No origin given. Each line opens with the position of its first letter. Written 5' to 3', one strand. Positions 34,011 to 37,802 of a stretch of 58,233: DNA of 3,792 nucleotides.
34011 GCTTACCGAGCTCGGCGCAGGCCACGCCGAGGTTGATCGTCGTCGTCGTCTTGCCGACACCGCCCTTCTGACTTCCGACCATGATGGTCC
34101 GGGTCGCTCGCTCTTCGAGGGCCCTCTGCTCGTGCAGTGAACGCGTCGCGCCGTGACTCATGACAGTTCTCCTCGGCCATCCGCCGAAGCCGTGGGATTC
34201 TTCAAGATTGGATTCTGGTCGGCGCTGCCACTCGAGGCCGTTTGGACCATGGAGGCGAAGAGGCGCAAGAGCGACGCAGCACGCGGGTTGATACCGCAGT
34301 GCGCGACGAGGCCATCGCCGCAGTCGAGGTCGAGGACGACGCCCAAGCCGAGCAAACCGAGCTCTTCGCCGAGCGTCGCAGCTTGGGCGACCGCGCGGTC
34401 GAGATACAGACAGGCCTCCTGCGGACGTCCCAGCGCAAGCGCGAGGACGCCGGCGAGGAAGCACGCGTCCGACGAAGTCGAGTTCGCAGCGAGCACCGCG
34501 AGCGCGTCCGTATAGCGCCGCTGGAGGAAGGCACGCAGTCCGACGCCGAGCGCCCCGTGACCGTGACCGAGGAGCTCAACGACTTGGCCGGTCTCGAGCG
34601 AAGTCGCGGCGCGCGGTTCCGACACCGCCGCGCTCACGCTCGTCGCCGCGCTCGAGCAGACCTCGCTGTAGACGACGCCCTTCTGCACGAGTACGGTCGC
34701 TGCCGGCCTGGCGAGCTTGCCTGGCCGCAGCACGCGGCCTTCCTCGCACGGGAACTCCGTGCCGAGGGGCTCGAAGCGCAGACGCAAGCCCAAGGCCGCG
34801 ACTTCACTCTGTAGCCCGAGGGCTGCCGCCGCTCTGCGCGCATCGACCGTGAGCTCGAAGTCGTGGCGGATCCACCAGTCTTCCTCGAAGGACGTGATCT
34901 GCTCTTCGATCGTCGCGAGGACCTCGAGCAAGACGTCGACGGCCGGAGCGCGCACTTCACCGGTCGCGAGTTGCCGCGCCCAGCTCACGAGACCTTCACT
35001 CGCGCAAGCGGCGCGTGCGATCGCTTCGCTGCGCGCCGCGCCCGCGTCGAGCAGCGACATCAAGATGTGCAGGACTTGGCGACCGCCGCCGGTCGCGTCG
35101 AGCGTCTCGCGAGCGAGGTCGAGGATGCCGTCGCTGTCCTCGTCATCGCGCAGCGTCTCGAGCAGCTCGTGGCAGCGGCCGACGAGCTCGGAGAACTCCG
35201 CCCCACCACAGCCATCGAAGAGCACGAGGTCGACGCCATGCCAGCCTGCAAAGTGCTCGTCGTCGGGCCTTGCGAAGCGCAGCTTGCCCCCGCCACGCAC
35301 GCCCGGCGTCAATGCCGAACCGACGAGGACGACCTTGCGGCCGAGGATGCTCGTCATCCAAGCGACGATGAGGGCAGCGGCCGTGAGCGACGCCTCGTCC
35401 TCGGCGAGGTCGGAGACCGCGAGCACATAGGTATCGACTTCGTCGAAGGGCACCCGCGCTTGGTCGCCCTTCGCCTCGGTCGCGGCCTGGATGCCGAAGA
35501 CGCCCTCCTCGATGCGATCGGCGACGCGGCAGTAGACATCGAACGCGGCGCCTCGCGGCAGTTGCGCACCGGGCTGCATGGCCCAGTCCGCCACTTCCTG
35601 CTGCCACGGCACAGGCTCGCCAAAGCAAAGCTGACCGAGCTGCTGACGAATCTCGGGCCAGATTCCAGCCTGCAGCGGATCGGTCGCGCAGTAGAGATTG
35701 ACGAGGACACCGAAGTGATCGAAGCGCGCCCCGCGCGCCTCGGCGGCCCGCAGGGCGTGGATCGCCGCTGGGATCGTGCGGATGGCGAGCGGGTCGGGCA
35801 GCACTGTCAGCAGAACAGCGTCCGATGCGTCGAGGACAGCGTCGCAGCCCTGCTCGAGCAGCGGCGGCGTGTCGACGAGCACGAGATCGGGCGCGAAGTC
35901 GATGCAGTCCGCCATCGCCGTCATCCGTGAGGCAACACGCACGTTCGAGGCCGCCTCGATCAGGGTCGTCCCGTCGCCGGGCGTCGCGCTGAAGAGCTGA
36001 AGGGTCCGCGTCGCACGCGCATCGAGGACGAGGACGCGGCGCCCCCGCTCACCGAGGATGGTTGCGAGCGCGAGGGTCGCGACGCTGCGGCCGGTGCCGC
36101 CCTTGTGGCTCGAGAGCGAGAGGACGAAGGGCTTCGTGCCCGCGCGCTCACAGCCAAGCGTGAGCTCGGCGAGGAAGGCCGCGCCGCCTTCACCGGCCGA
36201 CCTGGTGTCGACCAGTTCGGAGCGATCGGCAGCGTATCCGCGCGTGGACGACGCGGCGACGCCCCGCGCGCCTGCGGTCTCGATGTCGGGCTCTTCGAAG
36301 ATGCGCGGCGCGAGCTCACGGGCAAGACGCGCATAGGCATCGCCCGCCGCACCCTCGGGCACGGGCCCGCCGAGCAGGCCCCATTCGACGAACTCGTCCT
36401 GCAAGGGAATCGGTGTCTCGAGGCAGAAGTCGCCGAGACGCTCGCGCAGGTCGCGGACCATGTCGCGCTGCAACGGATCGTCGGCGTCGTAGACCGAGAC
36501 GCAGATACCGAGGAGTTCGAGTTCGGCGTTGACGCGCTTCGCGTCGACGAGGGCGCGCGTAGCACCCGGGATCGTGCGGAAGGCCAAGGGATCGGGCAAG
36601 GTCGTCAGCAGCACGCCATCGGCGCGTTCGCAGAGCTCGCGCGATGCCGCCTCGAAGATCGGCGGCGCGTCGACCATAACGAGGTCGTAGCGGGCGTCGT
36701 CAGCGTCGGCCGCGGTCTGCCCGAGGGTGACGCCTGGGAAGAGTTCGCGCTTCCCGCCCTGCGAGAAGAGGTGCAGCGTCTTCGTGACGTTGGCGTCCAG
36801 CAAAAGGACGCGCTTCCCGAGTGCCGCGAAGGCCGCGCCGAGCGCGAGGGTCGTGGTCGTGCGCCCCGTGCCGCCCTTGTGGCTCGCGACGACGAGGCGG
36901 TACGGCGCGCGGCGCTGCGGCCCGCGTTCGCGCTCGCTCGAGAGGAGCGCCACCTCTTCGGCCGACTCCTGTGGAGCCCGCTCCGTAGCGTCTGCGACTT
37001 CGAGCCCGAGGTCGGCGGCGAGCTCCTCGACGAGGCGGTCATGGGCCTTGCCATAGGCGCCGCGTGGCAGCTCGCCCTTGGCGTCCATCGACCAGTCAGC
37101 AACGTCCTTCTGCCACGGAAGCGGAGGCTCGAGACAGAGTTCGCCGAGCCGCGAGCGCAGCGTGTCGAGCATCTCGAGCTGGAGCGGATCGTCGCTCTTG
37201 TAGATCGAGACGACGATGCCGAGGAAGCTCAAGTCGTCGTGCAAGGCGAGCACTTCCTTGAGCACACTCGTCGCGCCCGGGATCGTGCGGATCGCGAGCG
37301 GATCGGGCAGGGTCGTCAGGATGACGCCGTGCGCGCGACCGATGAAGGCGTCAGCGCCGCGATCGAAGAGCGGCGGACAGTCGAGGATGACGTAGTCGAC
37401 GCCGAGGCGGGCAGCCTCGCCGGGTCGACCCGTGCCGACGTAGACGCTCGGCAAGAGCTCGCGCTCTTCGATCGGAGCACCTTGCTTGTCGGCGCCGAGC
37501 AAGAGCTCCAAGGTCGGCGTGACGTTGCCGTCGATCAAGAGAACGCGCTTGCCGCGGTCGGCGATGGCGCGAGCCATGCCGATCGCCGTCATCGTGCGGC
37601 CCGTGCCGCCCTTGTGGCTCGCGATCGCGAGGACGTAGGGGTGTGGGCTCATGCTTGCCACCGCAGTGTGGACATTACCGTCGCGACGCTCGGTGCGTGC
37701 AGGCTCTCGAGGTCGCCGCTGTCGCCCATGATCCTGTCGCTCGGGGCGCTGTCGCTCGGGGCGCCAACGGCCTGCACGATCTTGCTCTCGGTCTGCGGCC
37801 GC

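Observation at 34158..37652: Single polypeptide with three tandem ParA/MinD domains in which both the P-loop Lys and the catalytic Asp are systematically replaced, plus a fourth domain with no P-loop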

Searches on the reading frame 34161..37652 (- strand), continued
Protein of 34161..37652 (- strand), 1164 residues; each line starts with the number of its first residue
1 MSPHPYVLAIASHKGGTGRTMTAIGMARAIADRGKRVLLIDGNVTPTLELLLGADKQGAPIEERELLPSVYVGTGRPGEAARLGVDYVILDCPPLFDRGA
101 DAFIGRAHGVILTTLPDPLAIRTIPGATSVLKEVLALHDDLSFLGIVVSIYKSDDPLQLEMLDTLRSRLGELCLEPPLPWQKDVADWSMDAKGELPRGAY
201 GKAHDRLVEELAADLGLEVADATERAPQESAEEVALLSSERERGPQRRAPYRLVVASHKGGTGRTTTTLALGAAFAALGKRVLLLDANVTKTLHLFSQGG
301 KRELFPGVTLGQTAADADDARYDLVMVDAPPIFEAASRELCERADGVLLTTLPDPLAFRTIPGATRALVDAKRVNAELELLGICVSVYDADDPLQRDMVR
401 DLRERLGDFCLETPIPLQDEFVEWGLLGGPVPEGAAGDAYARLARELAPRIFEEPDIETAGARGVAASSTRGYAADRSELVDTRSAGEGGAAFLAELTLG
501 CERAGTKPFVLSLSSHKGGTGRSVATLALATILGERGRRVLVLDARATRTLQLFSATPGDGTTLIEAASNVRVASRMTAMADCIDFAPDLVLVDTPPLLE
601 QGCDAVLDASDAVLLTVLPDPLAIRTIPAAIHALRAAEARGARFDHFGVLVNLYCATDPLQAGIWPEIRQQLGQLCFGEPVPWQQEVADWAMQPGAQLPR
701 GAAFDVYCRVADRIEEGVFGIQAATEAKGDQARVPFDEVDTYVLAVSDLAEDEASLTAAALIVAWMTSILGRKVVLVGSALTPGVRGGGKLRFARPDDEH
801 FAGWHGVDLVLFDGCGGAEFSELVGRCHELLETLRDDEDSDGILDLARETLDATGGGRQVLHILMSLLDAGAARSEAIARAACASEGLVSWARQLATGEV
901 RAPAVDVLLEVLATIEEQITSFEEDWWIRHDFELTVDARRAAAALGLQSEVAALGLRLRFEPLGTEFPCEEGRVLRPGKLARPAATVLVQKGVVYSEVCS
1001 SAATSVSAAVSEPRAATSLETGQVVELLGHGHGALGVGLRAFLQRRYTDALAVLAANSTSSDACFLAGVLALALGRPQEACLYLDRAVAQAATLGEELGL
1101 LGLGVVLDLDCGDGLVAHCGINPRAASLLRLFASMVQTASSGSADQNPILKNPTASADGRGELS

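Call 56: predict_structure(alignment_id=A1)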
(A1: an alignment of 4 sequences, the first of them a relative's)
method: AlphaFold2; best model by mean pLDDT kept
length: 1164 residues; sequences in the alignment: 4
mean_pLDDT: 58.2   pTM: 0.32
mean pLDDT of the five models: 58.2, 55.5, 47.3, 45.2, 45.0
residues with pLDDT >= 90: 11; 70-90: 409; 50-70: 322; < 50: 422
segments of 3 or more residues with pLDDT < 50: 181-201, 214-247, 298-301, 426-428, 454-484, 555-567, 722-755, 769-821, 830-932, 944-951, 964-966, 971-989, 991-994, 998-1039, 1099-1103, 1141-1164
pLDDT, mean of each block of 10 residues (from residue 1): 69 66 77 81 59 64 79 76 83 68 76 73 68 66 77 64 74 63 38 41 53 40 26 26 41 82 75 84 75 54 70 70 86 76 87 70 78 82 80 75 76 69 54 72 85 42 23 27 55 84 83 76 83 85 71 45 46 72 84 81 78 79 65 73 75 61 64 67 66 65 82 78 32 27 36 48 50 37 24 33 29 36 51 42 42 36 33 34 31 32 30 29 32 51 47 56 50 42 47 47 28 22 27 40 61 65 77 71 76 54 58 58 67 63 34 25 23
secondary structure, 60 per line:
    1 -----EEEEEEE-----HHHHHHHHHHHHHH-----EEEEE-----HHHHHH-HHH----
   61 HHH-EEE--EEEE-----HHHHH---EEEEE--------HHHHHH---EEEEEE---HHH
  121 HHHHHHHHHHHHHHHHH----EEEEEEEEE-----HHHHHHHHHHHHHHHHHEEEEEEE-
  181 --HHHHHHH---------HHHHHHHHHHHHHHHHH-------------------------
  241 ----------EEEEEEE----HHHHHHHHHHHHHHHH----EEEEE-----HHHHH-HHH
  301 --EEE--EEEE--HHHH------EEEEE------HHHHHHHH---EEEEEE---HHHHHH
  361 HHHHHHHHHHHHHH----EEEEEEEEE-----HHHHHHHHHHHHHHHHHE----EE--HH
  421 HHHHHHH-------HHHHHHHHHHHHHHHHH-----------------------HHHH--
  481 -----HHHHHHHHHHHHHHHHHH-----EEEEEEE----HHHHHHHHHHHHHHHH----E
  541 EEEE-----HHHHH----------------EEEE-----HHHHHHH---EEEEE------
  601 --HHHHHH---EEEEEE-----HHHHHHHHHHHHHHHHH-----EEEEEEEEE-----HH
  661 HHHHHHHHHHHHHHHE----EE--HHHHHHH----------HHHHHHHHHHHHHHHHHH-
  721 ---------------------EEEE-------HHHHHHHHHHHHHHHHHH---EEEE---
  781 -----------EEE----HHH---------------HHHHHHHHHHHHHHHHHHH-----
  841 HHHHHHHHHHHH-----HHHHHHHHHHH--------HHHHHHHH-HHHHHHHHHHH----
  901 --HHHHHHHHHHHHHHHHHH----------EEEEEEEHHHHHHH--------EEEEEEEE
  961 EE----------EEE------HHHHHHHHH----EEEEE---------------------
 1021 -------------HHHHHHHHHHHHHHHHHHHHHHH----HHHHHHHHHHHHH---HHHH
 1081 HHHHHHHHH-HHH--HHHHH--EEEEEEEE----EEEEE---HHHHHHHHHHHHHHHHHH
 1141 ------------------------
elements in order (helices of 4 or more, strands of 3 or more residues): E6-12 H18-31 E37-41 H47-52 E65-67 E70-73 H79-83 E87-91 H100-105 E109-114 H118-137 E142-150 H156-172 E173-179 H183-189 H199-215 E251-257 H262-277 E282-286 H292-296 E303-305 E308-311 H314-317 E324-328 H335-342 E346-351 H355-374 E379-387 H393-409 H419-427 H435-451 H475-478 H486-503 E509-515 H520-535 E540-544 H550-554 E571-574 H580-586 E590-594 H603-608 E612-617 H623-639 E645-653 H659-675 H685-691 H702-719 E742-745 H753-770 E774-777 E792-794 H817-835 H841-852 H858-868 H877-884 H886-896 H903-920 E931-937 H938-944 E953-962 E973-975 H982-990 E995-999 H1034-1056 H1061-1073 H1077-1089 H1096-1100 E1103-1110 E1115-1119 H1123-1140

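Call 59: fold_search(model_id=the predicted structure, library=pdb)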
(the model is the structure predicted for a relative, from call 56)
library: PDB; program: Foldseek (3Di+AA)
matches with E <= 10: 1385; with E <= 0.001: 178
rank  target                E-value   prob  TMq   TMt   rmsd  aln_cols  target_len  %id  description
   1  1wcv                  3.7e-10  1.00  0.15  0.68   5.6       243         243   28  Structure of the bacterial chromosome segregation protein Soj (released 2005-01-12)
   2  2bek_B                3.9e-10  1.00  0.15  0.67   5.5       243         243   29  Structure of the bacterial chromosome segregation protein Soj (released 2005-01-12)
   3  2bek_A                4.5e-10  1.00  0.15  0.66   5.8       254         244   28  Structure of the bacterial chromosome segregation protein Soj (released 2005-01-12)
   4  2bej                  2.6e-09  1.00  0.16  0.68   5.3       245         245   28  Structure of the bacterial chromosome segregation protein Soj (released 2005-01-12)
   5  8ray_A                4.3e-09  1.00  0.15  0.64   6.2       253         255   20  ParA in complex with ATP (released 2025-03-26)
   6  8ray_B                1.9e-08  1.00  0.15  0.65   6.2       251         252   20  ParA in complex with ATP (released 2025-03-26)
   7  4pfs_B                2.1e-08  1.00  0.15  0.66   7.3       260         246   22  Crystal Structure of Cobyrinic Acid a,c-diamide synthase from Mycobacterium smegmatis (released 2014-05-21)
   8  9a6n_A                3.5e-08  1.00  0.15  0.65   5.6       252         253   19  Integrative model of SOJ-NRDR by crosslinking MS and deep learning (released 2024-09-18)
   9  5if9_B                8.4e-08  1.00  0.14  0.61   6.7       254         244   22  Crystal Structure of Cobyrinic Acid a,c-diamide synthase from Mycobacterium smegmatis with bound ATP analog and Magnes (released 2016-03-09)
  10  5ihp_B                9.7e-08  1.00  0.15  0.64   5.5       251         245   22  Crystal Structure of Cobyrinic Acid a,c-diamide synthase from Mycobacterium smegmatis with bound ADP and Magnesium (released 2016-03-30)
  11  4pfs_A                1.3e-07  1.00  0.14  0.62   4.8       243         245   23  Crystal Structure of Cobyrinic Acid a,c-diamide synthase from Mycobacterium smegmatis (released 2014-05-21)
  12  4e03_A                1.9e-07  1.00  0.15  0.77   3.6       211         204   21  Structure of ParF-ADP form 2 (released 2012-06-13)
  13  5ihp_A                2.0e-07  1.00  0.14  0.60   6.3       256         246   23  Crystal Structure of Cobyrinic Acid a,c-diamide synthase from Mycobacterium smegmatis with bound ADP and Magnesium (released 2016-03-30)
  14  2oze                  2.7e-07  1.00  0.16  0.59   5.1       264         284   16  The Crystal structure of Delta protein of pSM19035 from Streptoccocus pyogenes (released 2008-03-11)
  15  1hyq                  3.1e-07  1.00  0.15  0.68   5.5       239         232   22  MIND BACTERIAL CELL DIVISION REGULATOR FROM A. FULGIDUS (released 2001-03-14)
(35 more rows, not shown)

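Call 65: list_cluster_members(proteins=[P0001, P0002, P0003, P0004])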
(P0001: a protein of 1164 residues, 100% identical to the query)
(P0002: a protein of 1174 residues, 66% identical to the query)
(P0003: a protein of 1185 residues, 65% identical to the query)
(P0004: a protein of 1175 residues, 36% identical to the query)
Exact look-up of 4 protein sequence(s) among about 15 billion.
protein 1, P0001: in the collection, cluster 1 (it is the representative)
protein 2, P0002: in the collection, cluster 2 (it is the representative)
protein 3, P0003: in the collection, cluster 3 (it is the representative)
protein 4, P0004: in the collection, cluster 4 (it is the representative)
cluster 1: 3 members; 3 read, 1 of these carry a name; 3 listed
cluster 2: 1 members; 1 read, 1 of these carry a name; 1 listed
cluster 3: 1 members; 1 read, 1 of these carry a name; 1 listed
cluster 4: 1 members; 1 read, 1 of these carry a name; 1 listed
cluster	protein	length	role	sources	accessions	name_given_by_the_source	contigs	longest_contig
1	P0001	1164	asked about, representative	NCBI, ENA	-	-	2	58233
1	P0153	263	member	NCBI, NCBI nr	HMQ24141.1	MAG TPA: ParA family protein, partial [Planctomycetota bacterium] | ParA family protein [Planctomycetota bacterium]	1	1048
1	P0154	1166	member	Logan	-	-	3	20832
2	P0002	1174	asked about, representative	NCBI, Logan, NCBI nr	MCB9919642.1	MAG: ParA family protein [Planctomycetes bacterium] | ParA family protein [Planctomycetota bacterium]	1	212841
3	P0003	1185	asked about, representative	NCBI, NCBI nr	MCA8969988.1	MAG: ParA family protein [Planctomycetes bacterium] | ParA family protein [Planctomycetota bacterium]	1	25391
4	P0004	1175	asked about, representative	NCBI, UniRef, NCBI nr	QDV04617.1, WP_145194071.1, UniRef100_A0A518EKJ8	Chromosome-partitioning ATPase Soj [Planctomycetes bacterium Poly30] | Chromosome-partitioning ATPase Soj n=1 Tax=Saltatorellus ferox TaxID=2528018 ...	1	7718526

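Call 80: search_protein_families(library=padloc, proteins=[window:34161-37652:-], max_evalue=0.001)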
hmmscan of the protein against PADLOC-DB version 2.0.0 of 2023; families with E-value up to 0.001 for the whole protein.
window:34161-37652:- (1164 aa): 2 families
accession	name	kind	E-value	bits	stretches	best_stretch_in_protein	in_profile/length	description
PDLC04559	PDC-M28B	-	1.8e-19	68.1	3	246-287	124-165/438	-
PDLC04560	PDC-M28B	-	1e-07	29.6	0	512-545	18-51/327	-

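Call 82: search_protein_families(library=pfam, proteins=[L007:8182-9747:+], max_evalue=0.001)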
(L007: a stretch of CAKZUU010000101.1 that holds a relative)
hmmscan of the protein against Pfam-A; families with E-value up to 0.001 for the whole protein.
L007:8182-9747:+ (522 aa): 19 families
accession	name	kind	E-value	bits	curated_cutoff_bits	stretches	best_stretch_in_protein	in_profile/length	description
PF13614.12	AAA_31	-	5.8e-19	69.1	27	1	42-202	3-170/177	AAA domain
PF01656.29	CbiA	-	1e-17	64.7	25.4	1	44-258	2-125/125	CobQ/CobB/MinD/ParA nucleotide binding domain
PF00400.38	WD40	-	2.1e-14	53.7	27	1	462-492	8-38/39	WD domain, G-beta repeat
PF10609.15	ParA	-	2.5e-12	47.2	27.1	1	42-164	5-126/246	NUBPL iron-transfer P-loop NTPase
PF25174.1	Beta-prop_THOC3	-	5.7e-11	42.4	305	1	464-520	1-59/272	THOC3 beta-propeller domain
PF25173.1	Beta-prop_WDR3_1st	-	3.6e-09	37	154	1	463-519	27-83/184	WDR3 first beta-propeller domain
PF06564.18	CBP_BcsQ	-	4e-09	36.8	21.3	1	141-277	109-232/234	Cellulose biosynthesis protein BcsQ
PF24814.1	WD40_Prp19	-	1.7e-08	34.3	320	1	462-519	46-103/281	Prp19 WD40 domain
PF24817.1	WD40_WDHD1_1st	-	3.5e-08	33.4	109.9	1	465-519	86-140/291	WDHD1 first WD40 domain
PF25391.1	WD40_Gbeta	-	1.6e-07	31.1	150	1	462-520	181-239/340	G protein beta WD-40 repeat protein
PF02374.21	ArsA_ATPase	-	2.1e-07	30.9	24.3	1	42-89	2-49/305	Anion-transporting ATPase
PF24807.1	WD40_CDC20-Fz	-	2.1e-05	24.4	200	1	461-519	131-189/292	CDC20/Fizzy WD40 domain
PF25175.1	Beta-prop_WDR5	-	2.2e-05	24.3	250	1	463-515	8-60/296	WDR5 beta-propeller domain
PF00142.24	Fer4_NifH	-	3.3e-05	24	25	1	48-83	7-42/271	4Fe-4S iron sulfur cluster binding proteins, NifH/frxC family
PF24105.1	Beta-prop_CAF1B_HIR1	-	0.00026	20.5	80.5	1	463-520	128-185/383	CAF1B/HIR1 beta-propeller domain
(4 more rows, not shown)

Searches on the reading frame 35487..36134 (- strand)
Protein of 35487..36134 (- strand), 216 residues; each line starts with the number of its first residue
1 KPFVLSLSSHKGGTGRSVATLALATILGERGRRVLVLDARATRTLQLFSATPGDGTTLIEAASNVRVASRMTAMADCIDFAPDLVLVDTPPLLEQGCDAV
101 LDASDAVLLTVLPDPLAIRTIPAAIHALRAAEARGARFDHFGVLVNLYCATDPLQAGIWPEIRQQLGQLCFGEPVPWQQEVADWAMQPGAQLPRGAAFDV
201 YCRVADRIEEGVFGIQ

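Call 21: search_solved_structures(query=window:35487-36134:-, max_evalue=0.001, show_alignments=2)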
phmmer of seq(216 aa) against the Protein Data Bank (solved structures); distinct sequences matched with E-value up to 0.001: 8.
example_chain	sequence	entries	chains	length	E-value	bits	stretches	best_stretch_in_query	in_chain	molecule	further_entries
1wcv_1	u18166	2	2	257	7.5e-08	35.8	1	62-184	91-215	SEGREGATION PROTEIN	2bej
2bek_A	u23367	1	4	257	8.9e-08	35.6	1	62-184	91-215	SEGREGATION PROTEIN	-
4v02_A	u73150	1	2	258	1.4e-05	28.4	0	4-41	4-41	SITE-DETERMINING PROTEIN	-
4v03_A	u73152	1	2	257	1.9e-05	28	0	4-40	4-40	SITE-DETERMINING PROTEIN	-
4dzz_A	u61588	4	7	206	4.8e-05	26.6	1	4-130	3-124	Plasmid partitioning protein ParF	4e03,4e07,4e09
5u1g_D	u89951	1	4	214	5.3e-05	26.5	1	4-130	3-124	ParA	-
1ion_A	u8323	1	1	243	9e-05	25.8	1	4-43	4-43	PROBABLE CELL DIVISION INHIBITOR MIND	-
1g3q_A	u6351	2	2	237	9.6e-05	25.7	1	4-59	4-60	CELL DIVISION INHIBITOR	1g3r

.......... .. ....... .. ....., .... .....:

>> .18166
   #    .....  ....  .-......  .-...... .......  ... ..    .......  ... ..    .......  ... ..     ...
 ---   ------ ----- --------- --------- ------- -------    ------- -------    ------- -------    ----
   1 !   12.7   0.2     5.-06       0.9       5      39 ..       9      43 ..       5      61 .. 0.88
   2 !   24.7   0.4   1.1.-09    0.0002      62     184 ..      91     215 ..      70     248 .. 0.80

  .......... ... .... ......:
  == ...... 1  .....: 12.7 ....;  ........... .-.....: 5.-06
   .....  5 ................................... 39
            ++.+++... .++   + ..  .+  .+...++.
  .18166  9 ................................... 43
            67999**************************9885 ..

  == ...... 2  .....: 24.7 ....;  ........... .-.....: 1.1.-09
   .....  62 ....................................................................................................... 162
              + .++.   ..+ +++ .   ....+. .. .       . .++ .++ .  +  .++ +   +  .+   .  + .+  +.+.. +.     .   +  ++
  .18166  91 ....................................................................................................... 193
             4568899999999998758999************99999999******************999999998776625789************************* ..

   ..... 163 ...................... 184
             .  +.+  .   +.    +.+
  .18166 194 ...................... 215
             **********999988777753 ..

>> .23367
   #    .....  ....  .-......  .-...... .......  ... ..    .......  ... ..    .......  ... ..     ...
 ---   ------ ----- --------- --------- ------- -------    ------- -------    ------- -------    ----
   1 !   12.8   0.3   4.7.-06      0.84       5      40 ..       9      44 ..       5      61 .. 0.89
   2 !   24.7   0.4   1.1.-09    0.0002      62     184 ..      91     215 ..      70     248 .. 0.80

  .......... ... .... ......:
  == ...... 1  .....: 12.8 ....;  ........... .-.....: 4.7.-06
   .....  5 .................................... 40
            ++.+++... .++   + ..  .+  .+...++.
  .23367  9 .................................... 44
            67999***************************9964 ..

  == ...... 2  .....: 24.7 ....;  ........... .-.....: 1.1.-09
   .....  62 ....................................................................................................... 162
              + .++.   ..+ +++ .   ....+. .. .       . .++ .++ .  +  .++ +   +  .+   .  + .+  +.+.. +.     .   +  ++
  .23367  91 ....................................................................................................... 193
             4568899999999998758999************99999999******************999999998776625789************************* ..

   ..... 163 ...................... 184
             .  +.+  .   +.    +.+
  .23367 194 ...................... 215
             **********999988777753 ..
